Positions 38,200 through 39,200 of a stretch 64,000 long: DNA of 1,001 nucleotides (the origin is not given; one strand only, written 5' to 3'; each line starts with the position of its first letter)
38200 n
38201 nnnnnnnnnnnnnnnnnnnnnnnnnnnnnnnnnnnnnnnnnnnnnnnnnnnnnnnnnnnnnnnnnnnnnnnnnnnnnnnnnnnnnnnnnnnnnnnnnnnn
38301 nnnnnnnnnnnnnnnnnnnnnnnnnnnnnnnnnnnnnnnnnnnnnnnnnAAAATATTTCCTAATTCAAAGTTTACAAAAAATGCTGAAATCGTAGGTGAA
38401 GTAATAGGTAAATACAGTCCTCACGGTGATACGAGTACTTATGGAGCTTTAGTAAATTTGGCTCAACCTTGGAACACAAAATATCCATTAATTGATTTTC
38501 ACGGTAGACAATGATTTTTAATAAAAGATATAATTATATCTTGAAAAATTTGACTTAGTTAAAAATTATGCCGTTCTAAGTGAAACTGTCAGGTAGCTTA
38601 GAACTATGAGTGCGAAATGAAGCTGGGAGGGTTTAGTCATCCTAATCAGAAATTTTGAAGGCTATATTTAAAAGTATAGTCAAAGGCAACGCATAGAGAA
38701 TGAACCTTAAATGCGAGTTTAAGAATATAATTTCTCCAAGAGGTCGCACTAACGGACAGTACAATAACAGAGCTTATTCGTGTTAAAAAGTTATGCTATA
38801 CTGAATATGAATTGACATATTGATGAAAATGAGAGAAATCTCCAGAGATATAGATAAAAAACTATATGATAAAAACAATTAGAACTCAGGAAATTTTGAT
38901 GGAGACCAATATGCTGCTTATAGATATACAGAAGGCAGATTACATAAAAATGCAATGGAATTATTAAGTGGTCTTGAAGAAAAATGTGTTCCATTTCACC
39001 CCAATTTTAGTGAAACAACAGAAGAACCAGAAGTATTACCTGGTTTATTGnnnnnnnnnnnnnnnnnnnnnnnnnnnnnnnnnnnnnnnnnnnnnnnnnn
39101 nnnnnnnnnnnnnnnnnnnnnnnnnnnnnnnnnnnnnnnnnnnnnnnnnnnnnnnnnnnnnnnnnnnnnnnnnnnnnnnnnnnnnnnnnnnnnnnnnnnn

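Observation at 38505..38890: gyrA is also interrupted by a ~386-nt intervening sequence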

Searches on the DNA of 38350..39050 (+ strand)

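Call 4: search_rna_families(source=window, start=38350, end=39050, threshold=evalue, max_evalue=10, show_alignments=3)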
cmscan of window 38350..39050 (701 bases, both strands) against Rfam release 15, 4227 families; matches with E-value up to 10: 6.
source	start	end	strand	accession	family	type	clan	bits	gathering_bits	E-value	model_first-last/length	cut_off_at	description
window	38855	38943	+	RF01594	snoR18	Gene; snRNA; snoRNA; CD-box;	-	21.7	55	5.2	1-90/90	no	small nucleolar RNA snoR18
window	38855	38953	+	RF01871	MALAT1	Gene; lncRNA;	-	20.9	70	3.2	1-95/95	no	Metastasis associated lung adenocarcinoma transcript 1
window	38664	38775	+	RF02155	NCRUPAR_2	Gene; lncRNA;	-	20.3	80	8.5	1-99/99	no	Non-protein coding RNA, upstream of F2R/PAR1 conserved region 2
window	38903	38974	+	RF00105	SNORD115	Gene; snRNA; snoRNA; CD-box;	-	16.6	39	4.3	1-82/82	no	Small nucleolar RNA SNORD115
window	38816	38858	+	RF01281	snoR35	Gene; snRNA; snoRNA; CD-box;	CL00053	12.1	40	8.9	1-81/81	no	Small nucleolar RNA snoR35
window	38521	38637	+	RF02933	ARRPOF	Gene; sRNA;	-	11.7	127.2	3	1-256/256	no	ARRPOF RNA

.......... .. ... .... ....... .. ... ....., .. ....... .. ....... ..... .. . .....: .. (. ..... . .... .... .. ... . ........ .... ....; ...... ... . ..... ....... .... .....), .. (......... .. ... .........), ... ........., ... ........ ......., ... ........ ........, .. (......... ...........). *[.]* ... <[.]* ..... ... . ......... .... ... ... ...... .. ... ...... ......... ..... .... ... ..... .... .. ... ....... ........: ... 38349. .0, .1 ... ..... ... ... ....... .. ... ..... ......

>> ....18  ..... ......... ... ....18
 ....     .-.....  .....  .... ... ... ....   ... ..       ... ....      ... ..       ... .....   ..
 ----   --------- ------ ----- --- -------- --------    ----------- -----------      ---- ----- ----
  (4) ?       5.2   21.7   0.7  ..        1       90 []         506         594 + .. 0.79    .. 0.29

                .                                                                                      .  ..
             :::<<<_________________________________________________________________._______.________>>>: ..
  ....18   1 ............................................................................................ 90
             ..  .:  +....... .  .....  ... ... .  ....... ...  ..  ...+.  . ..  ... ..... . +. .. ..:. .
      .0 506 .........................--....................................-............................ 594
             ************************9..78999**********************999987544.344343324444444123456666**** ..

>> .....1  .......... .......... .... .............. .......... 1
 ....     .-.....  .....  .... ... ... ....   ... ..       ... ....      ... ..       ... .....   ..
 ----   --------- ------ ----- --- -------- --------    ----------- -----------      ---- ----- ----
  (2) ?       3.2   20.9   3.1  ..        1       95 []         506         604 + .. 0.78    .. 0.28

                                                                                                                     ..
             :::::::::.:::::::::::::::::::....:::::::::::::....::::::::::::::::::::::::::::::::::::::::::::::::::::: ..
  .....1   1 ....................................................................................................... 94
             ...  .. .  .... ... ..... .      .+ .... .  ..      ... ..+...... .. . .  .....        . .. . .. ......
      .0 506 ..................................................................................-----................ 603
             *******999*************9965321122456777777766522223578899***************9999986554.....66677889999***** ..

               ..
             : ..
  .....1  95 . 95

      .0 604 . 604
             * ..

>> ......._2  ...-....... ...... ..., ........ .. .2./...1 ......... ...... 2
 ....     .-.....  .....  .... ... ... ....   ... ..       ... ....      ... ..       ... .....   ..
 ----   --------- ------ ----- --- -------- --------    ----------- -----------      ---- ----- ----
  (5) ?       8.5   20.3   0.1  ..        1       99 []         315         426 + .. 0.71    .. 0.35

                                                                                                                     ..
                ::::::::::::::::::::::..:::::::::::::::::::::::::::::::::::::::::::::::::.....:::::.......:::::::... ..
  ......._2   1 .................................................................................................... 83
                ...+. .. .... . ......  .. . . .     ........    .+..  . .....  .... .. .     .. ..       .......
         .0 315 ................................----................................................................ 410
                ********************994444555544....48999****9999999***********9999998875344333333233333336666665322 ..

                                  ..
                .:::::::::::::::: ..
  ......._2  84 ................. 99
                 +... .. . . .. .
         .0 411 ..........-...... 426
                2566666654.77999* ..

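Call 20: search_dna_similar(query=window:38506-38882:+, collection=phages, mode=distant, max_rows=40, max_evalue=0.001)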
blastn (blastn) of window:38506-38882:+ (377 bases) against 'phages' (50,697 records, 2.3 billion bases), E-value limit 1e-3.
Records with a match: 15; places in all: 23; records where one place covers at least 80% of the query: 2.
Best place of each record, by identity: 60-80% 15.
By first word of the organism name: Bacillus 8; Yersinia 2; Staphylococcus 1; Bacteriophage 1; uncultured 1; Clostridium 1; Listeria 1.
By host as written in the record: Bacillus subtilis 4; Bacillus subtilis subsp. subtilis 168 2; Yersinia enterocolitica 2; - 2; Bacillus pumilus 1; Bacillus sp 1; Mammaliicoccus sciuri 1; Clostridium perfringens 1; and 1 more.
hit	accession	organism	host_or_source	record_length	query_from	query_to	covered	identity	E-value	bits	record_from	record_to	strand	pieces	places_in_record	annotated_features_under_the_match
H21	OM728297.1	Bacillus phage vB_BsuM-Goe21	Bacillus subtilis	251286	19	355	89%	69.3%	6e-24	117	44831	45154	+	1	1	hypothetical protein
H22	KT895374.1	Bacillus phage vB_BpuM-BpSp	Bacillus pumilus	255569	41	371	88%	66.6%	7e-17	93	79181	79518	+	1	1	none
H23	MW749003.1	Bacillus phage vB_BspM_Internexus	Bacillus sp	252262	112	377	71%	70.0%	2e-17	95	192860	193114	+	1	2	none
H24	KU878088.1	Bacillus phage AR9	Bacillus subtilis subsp. subtilis 168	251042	112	377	71%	69.6%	8e-16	91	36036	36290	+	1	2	DNA gyrase subunit A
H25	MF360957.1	Bacillus phage PBS1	Bacillus subtilis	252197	112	377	71%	69.6%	8e-16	91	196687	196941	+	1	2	234: hypothetical protein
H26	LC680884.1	Bacillus phage PBS1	Bacillus subtilis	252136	112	377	71%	69.6%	8e-16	91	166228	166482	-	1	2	none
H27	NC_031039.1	Bacillus phage AR9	Bacillus subtilis subsp. subtilis 168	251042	112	377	71%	69.6%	8e-16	91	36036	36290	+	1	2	DNA topoisomerase II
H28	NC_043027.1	Bacillus phage PBS1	Bacillus subtilis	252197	112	377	71%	69.6%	8e-16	91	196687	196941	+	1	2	234: hypothetical protein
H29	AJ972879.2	Yersinia phage phiR1-37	Yersinia enterocolitica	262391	120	371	67%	71.0%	6e-24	117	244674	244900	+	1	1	none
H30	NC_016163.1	Yersinia phage phiR1-37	Yersinia enterocolitica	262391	120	371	67%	71.0%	6e-24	117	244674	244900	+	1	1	none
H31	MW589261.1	Staphylococcus phage vB-SscS-F1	Mammaliicoccus sciuri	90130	54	243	50%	68.6%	9e-9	67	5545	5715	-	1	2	major tail protein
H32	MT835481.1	Bacteriophage sp.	human fecal samples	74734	134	243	29%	72.7%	2e-5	56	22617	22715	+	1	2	record has no annotation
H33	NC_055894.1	uncultured phage cr6_1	human feces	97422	281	372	24%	76.8%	1e-7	63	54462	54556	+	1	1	none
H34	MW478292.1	Clostridium phage vB_CpeS-1181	Clostridium perfringens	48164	287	375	24%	78.0%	4e-7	61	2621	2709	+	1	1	terminase large subunit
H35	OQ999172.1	Listeria phage LIS04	Listeria innocua ATCC 51742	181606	152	238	23%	72.4%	2e-4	52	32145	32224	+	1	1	none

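Call 22: get_annotated_region(hit=H22, flank=1500)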
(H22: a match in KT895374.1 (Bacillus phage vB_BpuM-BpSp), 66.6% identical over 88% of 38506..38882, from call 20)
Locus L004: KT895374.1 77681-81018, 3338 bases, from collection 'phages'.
description: Bacillus phage vB_BpuM-BpSp, complete genome.
organism: Bacillus phage vB_BpuM-BpSp (NCBI taxid 1739968)
taxonomy: Viruses; Duplodnaviria; Heunggongvirae; Uroviricota; Caudoviricetes; Takahashivirus
host: Bacillus pumilus; source: -; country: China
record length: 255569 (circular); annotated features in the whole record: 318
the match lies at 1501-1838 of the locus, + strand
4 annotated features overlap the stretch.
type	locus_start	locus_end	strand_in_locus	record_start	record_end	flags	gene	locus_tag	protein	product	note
CDS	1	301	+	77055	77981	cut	-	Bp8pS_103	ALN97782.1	hypothetical protein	gp103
CDS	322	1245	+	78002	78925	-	-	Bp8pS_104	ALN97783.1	hypothetical protein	gp104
CDS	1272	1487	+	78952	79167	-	-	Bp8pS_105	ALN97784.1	hypothetical protein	gp105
CDS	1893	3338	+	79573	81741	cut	-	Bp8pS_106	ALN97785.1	DNA gyrase subunit A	gp106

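Call 23: get_annotated_region(hit=H29, flank=1500)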
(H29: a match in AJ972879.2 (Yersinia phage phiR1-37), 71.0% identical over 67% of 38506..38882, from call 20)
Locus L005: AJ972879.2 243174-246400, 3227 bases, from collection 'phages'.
description: Yersinia phage phiR1-37 complete genome.
organism: Yersinia phage phiR1-37 (NCBI taxid 331278)
taxonomy: Viruses; Duplodnaviria; Heunggongvirae; Uroviricota; Caudoviricetes
host: Yersinia enterocolitica; source: -; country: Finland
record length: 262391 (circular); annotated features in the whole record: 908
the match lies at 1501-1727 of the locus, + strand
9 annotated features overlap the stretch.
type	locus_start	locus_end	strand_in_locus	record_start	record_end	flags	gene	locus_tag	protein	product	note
CDS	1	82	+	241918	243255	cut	g326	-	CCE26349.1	-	phage structural protein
regulatory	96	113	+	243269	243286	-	-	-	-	terminator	Rho independent terminator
regulatory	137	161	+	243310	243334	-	-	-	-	promoter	-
regulatory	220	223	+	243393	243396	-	-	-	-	ribosome_binding_site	-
CDS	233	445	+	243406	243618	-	g327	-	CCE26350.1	DNA-gyrase IV A-subunit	-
regulatory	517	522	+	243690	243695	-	-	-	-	ribosome_binding_site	-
CDS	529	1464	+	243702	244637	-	g328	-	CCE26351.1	-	-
regulatory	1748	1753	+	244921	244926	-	-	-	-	ribosome_binding_site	-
CDS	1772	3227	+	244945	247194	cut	g329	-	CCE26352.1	DNA-gyrase A-subunit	-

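Call 24: get_annotated_region(hit=H31, flank=1500)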
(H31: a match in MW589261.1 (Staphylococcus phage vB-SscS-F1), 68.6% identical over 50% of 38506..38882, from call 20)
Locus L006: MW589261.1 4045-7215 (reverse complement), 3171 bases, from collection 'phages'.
description: Staphylococcus phage vB-SscS-F1, complete genome.
organism: Staphylococcus phage vB-SscS-F1 (NCBI taxid 2812861)
taxonomy: Viruses; Duplodnaviria; Heunggongvirae; Uroviricota; Caudoviricetes; Sextaecvirus
host: Mammaliicoccus sciuri; source: sewage samples; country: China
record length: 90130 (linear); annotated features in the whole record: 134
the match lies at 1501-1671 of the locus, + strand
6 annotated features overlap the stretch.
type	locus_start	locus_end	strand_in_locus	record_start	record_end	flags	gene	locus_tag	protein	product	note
CDS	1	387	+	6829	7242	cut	-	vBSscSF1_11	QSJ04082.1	head-tail adaptor protein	-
CDS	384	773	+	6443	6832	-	-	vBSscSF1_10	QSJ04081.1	hypothetical protein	-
CDS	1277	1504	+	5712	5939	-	-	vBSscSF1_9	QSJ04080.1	major tail protein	-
CDS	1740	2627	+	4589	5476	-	-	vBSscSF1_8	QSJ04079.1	hypothetical protein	-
CDS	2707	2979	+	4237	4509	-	-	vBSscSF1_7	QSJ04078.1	major tail protein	-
CDS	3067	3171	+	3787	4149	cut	-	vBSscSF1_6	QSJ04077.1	hypothetical protein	-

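Call 25: get_annotated_region(hit=H34, flank=1500)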
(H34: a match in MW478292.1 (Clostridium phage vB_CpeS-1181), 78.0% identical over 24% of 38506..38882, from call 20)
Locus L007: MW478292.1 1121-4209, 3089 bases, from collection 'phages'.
description: Clostridium phage vB_CpeS-1181, complete genome.
organism: Clostridium phage vB_CpeS-1181 (NCBI taxid 2814705)
taxonomy: Viruses; Duplodnaviria; Heunggongvirae; Uroviricota; Caudoviricetes
host: Clostridium perfringens; source: chicken feces; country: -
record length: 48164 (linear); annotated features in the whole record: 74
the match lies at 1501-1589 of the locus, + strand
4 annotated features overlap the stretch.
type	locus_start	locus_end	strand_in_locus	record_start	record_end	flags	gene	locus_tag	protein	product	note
CDS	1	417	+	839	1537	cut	-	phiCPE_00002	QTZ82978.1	terminase large subunit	-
CDS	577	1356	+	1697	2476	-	-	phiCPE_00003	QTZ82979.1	hypothetical protein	-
CDS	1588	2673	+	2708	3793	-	-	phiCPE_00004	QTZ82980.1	terminase large subunit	-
CDS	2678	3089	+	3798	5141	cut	-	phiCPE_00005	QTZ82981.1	portal protein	-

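Call 26: get_annotated_region(hit=H33, flank=1500)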
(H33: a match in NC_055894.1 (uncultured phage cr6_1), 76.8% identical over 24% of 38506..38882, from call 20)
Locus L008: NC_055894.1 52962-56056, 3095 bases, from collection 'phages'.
description: CrAssphage cr6_1, complete genome.
organism: uncultured phage cr6_1 (NCBI taxid 2772085)
taxonomy: Viruses; Duplodnaviria; Heunggongvirae; Uroviricota; Caudoviricetes; Crassvirales; Suoliviridae; Bearivirinae; Afonbuvirus; Afonbuvirus faecalis
host: -; source: human feces; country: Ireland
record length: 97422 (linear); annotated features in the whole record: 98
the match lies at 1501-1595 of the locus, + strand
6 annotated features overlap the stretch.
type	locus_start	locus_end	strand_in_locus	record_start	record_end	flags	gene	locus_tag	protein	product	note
CDS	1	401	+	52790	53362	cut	-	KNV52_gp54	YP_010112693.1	segregation and condensation protein B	gp_75668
CDS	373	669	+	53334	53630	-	-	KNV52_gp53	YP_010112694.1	hypothetical protein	gp_75669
CDS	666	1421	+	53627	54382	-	-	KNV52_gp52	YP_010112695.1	endonuclease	gp_75670; mobile intron protein [Bacillus phage 0305phi8-36]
CDS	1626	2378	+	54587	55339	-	-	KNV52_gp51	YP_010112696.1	DNA helicase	gp_75671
CDS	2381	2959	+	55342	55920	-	-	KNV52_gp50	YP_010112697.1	hypothetical protein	gp_75672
CDS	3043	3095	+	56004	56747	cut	-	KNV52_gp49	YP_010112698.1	Sak4-like ssDNA annealing protein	gp_75673; AAA domain, phage P-loop domain, flagella-related protein H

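Call 27: get_annotated_region(hit=H35, flank=1500)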
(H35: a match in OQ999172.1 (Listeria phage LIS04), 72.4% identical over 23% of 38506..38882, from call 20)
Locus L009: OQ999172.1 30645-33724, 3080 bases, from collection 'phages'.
description: Listeria phage LIS04, complete genome.
organism: Listeria phage LIS04 (NCBI taxid 3058626)
taxonomy: Viruses; Duplodnaviria; Heunggongvirae; Uroviricota; Caudoviricetes; Thornevirus; Thornevirus SP15
host: Listeria innocua ATCC 51742; source: paddy soil; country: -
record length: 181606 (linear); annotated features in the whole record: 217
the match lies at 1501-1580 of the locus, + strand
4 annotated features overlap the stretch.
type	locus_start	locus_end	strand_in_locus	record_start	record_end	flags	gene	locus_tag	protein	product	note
CDS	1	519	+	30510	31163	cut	-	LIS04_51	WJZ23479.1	intein splicing region protein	-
CDS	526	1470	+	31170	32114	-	-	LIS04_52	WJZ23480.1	endonuclease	-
CDS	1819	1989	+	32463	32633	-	-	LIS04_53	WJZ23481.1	hedgehog/intein (Hint) domain protein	-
CDS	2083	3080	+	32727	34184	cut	-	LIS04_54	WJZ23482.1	putative terminase large subunit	-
